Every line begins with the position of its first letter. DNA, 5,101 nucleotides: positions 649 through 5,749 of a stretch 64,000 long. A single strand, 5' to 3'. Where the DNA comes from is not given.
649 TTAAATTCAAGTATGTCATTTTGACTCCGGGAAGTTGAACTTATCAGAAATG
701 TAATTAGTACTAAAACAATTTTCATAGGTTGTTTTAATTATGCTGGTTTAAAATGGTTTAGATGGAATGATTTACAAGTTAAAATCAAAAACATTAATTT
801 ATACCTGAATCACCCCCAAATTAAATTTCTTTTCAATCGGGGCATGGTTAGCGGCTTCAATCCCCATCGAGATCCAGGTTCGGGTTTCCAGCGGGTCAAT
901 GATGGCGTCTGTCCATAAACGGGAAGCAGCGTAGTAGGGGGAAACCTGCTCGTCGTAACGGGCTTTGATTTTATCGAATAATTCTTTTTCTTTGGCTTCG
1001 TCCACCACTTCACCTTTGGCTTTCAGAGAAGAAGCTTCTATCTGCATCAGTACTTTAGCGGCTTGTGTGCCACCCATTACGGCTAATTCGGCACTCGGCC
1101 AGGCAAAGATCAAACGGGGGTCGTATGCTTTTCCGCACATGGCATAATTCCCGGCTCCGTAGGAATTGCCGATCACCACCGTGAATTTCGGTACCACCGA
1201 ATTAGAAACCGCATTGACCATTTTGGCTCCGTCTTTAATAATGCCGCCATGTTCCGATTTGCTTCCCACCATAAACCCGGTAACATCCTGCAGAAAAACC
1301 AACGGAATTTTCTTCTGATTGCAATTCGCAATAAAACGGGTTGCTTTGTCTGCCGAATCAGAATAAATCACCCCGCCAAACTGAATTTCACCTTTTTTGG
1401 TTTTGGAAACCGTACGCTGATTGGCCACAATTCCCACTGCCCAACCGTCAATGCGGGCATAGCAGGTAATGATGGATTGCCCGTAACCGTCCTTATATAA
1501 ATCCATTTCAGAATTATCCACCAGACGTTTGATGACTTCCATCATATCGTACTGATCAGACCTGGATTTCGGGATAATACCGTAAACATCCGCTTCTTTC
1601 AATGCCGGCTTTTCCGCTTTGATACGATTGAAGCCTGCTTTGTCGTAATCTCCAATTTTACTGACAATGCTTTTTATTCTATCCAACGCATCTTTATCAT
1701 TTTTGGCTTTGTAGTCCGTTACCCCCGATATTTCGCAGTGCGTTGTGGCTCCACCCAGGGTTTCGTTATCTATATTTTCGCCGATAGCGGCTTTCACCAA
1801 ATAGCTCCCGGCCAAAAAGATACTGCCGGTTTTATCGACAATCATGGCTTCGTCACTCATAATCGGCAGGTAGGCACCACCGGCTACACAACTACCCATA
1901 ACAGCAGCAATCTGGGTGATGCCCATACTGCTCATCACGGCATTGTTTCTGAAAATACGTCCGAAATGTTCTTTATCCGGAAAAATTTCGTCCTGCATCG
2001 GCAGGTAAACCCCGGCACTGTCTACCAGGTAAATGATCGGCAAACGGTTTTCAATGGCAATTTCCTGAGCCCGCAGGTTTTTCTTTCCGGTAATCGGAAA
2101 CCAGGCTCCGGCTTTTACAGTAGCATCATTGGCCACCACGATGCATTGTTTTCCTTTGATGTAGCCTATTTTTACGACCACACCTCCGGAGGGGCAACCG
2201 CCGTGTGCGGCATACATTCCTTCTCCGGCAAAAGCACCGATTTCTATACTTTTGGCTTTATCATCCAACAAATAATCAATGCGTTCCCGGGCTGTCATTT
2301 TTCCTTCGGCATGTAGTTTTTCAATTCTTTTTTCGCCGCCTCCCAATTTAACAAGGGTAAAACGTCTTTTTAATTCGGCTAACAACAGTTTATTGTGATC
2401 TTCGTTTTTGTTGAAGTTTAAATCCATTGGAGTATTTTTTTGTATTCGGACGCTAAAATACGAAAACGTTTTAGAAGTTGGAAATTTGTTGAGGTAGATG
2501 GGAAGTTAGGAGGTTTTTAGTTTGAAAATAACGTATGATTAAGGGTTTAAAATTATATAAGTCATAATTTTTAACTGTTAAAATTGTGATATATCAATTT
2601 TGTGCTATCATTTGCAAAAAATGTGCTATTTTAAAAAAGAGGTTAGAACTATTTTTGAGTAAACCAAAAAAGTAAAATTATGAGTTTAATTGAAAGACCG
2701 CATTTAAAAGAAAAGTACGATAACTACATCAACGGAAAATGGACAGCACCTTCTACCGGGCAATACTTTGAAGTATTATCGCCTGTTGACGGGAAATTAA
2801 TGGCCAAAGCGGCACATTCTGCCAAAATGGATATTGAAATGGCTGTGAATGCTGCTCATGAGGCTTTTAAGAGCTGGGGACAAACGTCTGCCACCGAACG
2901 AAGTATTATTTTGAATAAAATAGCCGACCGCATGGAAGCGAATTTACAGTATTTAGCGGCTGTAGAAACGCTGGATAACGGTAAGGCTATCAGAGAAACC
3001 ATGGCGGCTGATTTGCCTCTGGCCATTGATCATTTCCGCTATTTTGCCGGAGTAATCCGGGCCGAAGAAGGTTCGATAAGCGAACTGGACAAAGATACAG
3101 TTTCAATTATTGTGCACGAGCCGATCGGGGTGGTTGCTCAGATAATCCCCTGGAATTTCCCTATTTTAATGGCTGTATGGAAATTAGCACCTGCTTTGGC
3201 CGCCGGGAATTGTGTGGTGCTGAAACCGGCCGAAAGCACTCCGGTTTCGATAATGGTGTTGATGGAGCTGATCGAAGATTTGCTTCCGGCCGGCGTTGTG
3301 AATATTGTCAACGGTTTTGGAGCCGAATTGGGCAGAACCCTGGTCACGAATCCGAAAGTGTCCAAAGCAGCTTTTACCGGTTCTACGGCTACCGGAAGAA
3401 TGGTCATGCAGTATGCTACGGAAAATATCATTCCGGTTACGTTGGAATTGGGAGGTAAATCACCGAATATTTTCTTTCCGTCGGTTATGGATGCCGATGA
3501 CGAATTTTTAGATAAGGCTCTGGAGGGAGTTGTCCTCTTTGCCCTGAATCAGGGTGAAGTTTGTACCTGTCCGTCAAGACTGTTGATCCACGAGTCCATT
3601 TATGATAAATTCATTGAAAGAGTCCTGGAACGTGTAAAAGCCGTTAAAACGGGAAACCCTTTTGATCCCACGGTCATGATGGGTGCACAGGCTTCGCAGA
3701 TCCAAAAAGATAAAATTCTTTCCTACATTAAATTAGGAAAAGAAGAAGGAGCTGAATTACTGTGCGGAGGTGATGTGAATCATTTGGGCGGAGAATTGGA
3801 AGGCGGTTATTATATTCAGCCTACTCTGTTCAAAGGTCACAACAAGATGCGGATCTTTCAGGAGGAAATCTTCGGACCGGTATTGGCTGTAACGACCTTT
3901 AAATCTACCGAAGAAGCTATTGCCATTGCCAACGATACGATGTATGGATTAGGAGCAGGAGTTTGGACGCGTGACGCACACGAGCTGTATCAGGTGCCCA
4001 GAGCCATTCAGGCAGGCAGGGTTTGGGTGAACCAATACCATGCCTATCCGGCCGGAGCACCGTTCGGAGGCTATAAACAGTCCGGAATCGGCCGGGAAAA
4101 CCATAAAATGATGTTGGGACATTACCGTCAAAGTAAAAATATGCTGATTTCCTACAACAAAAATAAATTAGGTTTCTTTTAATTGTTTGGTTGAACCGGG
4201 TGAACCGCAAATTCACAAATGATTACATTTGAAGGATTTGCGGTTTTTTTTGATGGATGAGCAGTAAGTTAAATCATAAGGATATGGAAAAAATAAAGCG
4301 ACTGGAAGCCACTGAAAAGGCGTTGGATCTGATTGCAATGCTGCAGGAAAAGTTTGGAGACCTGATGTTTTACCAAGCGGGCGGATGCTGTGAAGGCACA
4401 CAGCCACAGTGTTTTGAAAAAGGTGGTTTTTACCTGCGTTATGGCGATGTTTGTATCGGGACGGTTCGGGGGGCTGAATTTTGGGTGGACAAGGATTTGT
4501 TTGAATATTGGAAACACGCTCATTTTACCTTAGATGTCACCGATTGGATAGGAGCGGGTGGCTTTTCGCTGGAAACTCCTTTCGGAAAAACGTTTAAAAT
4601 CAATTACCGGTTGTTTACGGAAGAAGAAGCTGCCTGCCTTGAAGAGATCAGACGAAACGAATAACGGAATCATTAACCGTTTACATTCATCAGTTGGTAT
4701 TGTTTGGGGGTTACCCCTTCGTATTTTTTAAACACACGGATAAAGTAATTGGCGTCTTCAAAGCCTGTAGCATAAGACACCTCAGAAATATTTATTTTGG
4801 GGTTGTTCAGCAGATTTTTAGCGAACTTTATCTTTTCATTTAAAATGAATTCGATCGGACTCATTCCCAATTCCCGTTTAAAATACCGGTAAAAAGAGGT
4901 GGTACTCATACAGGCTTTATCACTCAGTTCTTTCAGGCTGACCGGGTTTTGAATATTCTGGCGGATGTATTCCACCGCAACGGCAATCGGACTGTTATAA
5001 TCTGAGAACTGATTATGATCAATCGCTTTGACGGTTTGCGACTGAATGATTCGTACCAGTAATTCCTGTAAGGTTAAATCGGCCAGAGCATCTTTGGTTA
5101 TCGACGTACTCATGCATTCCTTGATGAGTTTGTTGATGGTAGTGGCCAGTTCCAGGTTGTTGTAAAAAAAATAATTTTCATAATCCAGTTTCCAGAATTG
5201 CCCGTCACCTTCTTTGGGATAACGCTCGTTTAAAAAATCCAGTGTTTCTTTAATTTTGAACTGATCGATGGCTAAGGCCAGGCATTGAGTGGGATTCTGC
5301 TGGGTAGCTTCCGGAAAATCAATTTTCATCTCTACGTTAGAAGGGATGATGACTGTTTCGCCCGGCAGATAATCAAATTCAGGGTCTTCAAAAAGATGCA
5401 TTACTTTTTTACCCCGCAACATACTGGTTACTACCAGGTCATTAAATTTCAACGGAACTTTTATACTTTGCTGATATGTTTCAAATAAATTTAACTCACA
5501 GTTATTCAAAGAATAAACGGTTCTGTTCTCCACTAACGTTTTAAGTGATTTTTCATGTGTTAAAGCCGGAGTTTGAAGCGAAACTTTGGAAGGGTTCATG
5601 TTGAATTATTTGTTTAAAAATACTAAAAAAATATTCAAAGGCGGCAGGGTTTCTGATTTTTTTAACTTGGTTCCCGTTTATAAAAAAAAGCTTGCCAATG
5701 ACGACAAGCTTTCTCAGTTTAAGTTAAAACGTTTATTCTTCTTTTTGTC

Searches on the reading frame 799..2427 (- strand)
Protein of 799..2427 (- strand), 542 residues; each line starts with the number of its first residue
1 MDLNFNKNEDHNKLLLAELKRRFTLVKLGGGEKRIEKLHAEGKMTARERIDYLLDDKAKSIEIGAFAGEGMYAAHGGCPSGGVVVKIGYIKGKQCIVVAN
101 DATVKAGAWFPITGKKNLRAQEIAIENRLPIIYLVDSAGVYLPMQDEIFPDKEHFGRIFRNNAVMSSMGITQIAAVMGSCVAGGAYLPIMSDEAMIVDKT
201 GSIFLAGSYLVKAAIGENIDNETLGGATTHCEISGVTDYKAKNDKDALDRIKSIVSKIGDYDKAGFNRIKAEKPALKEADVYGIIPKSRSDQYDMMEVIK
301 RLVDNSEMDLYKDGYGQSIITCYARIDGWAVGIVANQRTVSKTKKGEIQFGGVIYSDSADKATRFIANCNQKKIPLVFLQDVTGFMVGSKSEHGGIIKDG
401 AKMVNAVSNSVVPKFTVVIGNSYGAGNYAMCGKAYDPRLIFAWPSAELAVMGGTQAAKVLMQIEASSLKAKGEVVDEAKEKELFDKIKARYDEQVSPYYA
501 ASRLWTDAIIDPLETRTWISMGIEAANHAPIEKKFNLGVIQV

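Call 84: search_protein_families(library=pfam, proteins=[window:799-2427:-], max_evalue=0.0001)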
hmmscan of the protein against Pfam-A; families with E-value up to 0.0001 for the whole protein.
window:799-2427:- (542 aa): 3 families
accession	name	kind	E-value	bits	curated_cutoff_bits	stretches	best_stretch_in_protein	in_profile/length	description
PF01039.27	Carboxyl_trans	-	2.8e-143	478.6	22.3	1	39-532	3-484/493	Carboxyl transferase domain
PF03255.19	ACCA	-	4.5e-14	52.8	23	2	316-429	91-203/310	Acetyl co-enzyme A carboxylase carboxyltransferase-like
PF06833.16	MdcE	-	1.6e-06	28.4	32.7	0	370-471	24-124/196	Malonate decarboxylase gamma subunit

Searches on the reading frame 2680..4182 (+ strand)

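Call 84: search_protein_families(library=pfam, proteins=[window:2680-4182:+], max_evalue=0.0001)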
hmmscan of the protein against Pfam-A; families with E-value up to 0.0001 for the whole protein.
window:2680-4182:+ (500 aa): 1 family
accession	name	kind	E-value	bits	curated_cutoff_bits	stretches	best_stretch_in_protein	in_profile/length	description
PF00171.27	Aldedh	-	2.3e-162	541.2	23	1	21-487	1-460/461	Aldehyde dehydrogenase family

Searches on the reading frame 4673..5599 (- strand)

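Call 84: search_protein_families(library=pfam, proteins=[window:4673-5599:-], max_evalue=0.0001)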
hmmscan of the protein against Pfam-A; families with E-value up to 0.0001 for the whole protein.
window:4673-5599:- (308 aa): 3 families
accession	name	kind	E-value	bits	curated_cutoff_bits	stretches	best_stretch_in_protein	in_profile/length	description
PF06719.19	AraC_N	-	3.2e-22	79.2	24.2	1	35-189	4-147/150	AraC-type transcriptional regulator N-terminus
PF00165.29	HTH_AraC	-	1.4e-21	76.5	26.6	2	212-252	1-41/42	Bacterial regulatory helix-turn-helix proteins, AraC family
PF12833.13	HTH_18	-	5.2e-21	75.2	33.6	1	225-302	1-78/80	Helix-turn-helix domain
